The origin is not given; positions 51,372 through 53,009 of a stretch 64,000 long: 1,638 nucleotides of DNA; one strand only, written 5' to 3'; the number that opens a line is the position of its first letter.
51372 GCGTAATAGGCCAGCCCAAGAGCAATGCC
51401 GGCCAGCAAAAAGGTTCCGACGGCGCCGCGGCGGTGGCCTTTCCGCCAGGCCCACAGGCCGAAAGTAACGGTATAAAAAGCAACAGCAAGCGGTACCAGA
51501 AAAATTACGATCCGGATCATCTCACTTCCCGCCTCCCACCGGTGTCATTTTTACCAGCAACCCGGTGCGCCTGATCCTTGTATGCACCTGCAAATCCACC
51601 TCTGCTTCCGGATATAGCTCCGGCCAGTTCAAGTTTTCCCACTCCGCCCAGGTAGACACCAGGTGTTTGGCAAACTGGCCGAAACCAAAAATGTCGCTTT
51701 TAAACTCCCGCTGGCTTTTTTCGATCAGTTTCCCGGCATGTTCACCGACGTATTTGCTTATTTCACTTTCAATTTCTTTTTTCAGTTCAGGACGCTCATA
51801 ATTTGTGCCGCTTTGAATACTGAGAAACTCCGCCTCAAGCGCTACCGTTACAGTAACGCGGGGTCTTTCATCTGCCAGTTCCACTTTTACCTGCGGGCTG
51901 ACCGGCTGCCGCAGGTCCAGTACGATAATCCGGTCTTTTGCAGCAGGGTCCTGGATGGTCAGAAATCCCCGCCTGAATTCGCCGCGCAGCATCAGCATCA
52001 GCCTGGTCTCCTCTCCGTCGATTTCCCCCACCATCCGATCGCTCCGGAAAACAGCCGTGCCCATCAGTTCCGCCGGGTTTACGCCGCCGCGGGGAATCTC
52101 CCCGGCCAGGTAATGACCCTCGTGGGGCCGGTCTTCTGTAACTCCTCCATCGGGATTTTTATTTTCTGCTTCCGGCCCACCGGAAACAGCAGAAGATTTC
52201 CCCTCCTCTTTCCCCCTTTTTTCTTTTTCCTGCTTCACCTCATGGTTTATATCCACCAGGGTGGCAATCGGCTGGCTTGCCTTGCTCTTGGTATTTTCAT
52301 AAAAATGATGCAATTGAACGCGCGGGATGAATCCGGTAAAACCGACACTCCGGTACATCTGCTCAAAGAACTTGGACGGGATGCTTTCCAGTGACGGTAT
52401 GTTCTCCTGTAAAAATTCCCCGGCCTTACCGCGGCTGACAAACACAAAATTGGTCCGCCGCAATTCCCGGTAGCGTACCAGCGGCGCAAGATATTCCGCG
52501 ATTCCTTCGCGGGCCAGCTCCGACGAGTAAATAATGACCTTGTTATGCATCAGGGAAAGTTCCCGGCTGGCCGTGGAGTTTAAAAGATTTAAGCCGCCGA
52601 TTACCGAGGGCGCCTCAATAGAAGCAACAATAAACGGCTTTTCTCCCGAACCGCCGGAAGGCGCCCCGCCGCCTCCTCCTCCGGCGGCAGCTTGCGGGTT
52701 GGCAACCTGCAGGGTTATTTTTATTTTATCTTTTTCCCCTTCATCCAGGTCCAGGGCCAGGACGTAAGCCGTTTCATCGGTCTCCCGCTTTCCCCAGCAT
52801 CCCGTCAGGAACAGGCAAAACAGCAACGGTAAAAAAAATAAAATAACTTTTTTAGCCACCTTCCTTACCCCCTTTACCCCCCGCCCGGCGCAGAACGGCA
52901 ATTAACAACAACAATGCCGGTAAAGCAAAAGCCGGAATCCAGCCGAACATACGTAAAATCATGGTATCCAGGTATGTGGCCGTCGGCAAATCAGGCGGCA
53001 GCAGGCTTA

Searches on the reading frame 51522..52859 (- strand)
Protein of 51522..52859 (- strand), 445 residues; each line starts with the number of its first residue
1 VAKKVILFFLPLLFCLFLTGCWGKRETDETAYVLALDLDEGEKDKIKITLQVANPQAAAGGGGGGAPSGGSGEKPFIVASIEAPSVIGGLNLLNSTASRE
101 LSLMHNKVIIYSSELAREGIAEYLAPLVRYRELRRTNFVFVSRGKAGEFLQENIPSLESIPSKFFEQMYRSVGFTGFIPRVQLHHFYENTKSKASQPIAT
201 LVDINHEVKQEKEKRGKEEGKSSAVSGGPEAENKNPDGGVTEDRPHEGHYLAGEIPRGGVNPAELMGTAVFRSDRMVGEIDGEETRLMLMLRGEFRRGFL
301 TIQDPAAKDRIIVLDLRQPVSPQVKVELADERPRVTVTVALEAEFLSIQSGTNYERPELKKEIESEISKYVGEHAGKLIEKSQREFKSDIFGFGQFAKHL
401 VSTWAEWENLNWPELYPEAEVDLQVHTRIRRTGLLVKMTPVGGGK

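Call 42: list_cluster_members(proteins=[window:51522-52859:-, L082:19640-20977:-])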
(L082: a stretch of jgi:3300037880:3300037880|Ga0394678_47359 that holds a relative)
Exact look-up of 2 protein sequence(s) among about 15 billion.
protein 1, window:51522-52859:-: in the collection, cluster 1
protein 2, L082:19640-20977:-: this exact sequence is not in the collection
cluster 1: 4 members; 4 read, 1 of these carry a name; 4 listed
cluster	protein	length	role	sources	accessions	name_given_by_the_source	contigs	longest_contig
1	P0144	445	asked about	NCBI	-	-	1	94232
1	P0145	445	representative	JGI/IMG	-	-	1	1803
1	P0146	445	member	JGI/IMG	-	spore germination protein KC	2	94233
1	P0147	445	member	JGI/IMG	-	-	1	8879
